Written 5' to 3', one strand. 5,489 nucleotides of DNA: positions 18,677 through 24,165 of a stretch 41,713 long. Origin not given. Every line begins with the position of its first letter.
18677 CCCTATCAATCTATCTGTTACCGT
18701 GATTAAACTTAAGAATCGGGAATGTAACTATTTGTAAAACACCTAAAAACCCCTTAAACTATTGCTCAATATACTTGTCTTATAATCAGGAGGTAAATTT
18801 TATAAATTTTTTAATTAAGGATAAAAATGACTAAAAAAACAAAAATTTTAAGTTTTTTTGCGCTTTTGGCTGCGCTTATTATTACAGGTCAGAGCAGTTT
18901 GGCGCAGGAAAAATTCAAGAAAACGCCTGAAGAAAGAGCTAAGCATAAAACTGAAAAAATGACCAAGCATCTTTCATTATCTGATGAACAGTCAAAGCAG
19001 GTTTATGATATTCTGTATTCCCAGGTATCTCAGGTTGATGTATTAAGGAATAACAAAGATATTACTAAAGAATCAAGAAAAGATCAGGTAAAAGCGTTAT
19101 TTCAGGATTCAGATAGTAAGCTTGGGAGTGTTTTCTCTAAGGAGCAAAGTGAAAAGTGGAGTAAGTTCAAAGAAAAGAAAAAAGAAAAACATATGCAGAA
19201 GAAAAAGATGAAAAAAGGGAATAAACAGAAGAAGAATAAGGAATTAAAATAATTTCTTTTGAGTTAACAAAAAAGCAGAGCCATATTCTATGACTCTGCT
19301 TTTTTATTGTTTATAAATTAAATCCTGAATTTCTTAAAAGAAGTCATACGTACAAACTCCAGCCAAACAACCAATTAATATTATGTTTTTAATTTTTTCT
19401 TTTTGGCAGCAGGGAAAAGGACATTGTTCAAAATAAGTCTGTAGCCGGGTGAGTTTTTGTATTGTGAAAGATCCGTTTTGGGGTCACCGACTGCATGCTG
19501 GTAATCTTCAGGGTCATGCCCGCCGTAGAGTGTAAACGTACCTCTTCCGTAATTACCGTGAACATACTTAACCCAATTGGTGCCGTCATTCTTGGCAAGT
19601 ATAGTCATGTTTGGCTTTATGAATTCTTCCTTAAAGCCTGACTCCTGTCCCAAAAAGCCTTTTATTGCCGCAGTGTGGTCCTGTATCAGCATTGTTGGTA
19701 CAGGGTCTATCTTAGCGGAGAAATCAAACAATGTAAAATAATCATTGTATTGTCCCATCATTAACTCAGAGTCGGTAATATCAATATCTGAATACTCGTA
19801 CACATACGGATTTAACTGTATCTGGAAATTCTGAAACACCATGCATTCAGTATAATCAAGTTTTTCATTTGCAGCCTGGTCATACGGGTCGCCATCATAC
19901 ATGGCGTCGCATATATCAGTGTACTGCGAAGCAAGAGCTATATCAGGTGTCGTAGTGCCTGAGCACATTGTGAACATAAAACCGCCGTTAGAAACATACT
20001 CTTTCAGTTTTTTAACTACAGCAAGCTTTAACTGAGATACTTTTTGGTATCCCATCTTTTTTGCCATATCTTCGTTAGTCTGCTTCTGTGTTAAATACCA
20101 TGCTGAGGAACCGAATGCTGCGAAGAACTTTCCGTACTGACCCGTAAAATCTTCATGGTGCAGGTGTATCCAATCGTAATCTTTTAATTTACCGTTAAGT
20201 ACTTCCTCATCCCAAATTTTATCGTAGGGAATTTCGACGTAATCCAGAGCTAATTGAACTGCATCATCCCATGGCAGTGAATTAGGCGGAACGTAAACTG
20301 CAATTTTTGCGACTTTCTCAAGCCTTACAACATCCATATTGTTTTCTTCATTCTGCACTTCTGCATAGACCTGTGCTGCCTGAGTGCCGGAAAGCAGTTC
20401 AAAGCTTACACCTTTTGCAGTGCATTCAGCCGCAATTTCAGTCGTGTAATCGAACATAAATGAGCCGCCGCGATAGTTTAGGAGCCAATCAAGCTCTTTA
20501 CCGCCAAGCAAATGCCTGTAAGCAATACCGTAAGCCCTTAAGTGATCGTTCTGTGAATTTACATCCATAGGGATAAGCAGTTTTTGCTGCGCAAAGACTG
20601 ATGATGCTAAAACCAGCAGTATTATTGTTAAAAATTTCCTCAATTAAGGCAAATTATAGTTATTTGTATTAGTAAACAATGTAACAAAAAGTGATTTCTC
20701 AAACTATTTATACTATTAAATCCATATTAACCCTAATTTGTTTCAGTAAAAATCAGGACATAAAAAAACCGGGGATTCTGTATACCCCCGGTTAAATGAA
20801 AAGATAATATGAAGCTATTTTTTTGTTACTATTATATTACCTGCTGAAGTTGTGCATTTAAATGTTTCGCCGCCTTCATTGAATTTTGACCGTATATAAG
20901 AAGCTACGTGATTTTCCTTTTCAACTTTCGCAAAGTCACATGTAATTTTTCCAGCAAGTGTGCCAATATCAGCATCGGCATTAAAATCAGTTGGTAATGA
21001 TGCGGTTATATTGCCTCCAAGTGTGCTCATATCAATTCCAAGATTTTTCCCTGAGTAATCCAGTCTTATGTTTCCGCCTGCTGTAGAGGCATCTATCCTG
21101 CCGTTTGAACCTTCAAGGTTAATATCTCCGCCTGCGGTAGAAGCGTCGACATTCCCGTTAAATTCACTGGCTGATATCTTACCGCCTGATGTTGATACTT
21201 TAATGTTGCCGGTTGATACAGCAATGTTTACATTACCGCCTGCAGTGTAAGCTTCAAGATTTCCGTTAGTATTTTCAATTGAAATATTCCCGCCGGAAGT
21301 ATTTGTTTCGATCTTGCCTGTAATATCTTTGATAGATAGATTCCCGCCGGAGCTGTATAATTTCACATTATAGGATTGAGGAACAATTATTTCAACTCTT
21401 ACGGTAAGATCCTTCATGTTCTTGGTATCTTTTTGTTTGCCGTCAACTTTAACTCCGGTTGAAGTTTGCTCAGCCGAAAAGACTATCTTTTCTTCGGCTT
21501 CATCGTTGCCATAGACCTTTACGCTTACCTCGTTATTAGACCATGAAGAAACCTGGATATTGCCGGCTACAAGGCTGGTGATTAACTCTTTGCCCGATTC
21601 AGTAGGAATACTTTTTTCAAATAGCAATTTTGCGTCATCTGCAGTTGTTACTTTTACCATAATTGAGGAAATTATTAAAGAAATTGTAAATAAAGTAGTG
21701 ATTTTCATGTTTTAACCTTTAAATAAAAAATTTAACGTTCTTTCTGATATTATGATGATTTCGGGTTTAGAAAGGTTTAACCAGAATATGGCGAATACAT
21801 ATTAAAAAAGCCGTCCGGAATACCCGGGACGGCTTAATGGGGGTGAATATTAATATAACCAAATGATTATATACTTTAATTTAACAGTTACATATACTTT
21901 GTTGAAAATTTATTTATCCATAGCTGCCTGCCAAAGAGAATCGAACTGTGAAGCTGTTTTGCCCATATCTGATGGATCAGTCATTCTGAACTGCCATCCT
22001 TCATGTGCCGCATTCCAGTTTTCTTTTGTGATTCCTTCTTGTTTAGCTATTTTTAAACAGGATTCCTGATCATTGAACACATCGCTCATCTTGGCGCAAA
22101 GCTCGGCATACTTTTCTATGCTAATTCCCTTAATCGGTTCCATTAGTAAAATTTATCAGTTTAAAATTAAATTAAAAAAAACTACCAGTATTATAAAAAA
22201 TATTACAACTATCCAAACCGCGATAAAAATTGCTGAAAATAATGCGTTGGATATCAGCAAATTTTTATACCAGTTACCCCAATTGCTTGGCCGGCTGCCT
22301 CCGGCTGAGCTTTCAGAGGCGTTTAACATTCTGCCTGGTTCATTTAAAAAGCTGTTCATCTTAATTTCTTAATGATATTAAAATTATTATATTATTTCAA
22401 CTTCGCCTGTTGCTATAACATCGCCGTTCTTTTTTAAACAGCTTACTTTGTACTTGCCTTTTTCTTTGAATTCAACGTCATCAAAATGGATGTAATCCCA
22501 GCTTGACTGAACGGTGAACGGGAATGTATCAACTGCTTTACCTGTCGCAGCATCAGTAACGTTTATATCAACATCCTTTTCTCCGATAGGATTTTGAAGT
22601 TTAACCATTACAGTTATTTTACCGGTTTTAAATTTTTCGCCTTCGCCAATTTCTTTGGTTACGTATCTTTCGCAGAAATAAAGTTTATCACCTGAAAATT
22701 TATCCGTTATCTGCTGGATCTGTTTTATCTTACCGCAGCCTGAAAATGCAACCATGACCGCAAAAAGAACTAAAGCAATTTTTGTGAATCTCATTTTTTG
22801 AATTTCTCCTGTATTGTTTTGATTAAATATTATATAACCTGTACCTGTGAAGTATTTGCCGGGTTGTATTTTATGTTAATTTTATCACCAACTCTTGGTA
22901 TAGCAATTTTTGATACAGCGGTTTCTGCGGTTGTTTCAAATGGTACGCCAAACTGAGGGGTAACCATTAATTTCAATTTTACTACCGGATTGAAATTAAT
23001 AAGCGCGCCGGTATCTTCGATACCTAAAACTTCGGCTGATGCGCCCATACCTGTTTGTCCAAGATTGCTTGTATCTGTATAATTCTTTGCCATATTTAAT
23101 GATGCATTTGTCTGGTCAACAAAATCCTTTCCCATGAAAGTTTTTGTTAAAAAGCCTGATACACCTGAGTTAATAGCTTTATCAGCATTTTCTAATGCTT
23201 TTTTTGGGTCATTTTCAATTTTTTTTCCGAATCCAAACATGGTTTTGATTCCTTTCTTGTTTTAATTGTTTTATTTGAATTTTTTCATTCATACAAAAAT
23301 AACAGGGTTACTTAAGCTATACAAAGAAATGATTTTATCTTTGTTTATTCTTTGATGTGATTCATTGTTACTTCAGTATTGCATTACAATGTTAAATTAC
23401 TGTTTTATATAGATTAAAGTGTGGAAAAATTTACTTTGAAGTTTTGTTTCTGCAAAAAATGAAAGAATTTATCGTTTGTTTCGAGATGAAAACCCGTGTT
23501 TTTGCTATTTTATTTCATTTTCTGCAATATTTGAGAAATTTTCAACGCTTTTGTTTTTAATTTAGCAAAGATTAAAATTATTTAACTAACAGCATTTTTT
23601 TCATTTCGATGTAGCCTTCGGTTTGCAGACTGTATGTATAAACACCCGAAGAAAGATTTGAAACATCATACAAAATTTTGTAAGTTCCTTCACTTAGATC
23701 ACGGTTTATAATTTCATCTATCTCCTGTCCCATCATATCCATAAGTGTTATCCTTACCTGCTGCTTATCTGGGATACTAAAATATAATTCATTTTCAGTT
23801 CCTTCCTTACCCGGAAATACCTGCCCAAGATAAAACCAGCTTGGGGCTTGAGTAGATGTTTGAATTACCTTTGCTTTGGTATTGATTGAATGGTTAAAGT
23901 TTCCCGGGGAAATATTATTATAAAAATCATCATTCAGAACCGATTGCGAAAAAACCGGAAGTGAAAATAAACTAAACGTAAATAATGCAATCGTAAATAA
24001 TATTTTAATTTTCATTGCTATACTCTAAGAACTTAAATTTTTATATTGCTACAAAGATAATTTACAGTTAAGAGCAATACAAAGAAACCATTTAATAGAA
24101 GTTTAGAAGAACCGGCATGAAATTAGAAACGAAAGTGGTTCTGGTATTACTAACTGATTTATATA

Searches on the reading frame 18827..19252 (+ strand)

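Call 8: search_protein_families(library=pfam, proteins=[window:18827-19252:+], max_evalue=0.001)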
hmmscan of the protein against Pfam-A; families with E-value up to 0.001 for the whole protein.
window:18827-19252:+ (141 aa): 0 families

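Call 46: search_protein_families(library=pfam, proteins=[window:18827-19252:+], max_evalue=0.01)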
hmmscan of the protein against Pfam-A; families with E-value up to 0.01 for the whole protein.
window:18827-19252:+ (141 aa): 1 family
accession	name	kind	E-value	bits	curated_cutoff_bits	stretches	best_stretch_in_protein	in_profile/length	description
PF16231.10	DUF4890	-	0.0025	18.8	29.7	1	31-128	9-97/109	Domain of unknown function (DUF4890)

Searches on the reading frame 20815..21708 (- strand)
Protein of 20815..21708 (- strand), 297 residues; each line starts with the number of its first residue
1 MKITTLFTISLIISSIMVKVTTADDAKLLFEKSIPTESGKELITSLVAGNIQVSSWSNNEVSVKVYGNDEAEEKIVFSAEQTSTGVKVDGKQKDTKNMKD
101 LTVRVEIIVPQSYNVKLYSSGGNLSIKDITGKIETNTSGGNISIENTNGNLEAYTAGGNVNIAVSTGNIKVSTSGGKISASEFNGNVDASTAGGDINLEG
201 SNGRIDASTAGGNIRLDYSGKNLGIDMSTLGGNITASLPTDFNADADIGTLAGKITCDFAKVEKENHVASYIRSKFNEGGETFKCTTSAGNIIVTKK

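Call 9: search_protein_families(library=pfam, proteins=[window:20815-21708:-], max_evalue=0.001)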
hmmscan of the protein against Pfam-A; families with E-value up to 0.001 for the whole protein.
window:20815-21708:- (297 aa): 1 family
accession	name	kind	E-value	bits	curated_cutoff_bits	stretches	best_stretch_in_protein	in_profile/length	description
PF13349.12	DUF4097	-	7.6e-12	45.6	22.9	1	52-294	14-246/247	Toastrack DUF4097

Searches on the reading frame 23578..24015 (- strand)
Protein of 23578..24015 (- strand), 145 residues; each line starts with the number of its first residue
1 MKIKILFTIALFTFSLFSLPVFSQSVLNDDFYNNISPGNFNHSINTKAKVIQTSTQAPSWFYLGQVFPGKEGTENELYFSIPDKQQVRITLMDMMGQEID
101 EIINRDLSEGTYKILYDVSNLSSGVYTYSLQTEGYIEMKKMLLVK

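Call 9: search_protein_families(library=pfam, proteins=[window:23578-24015:-], max_evalue=0.001)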
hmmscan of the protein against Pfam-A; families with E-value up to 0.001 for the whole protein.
window:23578-24015:- (145 aa): 1 family
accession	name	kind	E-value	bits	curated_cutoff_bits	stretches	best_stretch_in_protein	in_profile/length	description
PF18962.6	Por_Secre_tail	-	7.2e-07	29.8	27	1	83-141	18-73/75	Secretion system C-terminal sorting domain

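Call 82: search_protein_families(library=pfam, proteins=[window:23578-24015:-], max_evalue=0.01)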
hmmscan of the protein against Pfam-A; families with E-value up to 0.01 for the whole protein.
window:23578-24015:- (145 aa): 1 family
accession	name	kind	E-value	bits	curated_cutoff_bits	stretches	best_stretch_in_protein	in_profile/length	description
PF18962.6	Por_Secre_tail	-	7.2e-07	29.8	27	1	83-141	18-73/75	Secretion system C-terminal sorting domain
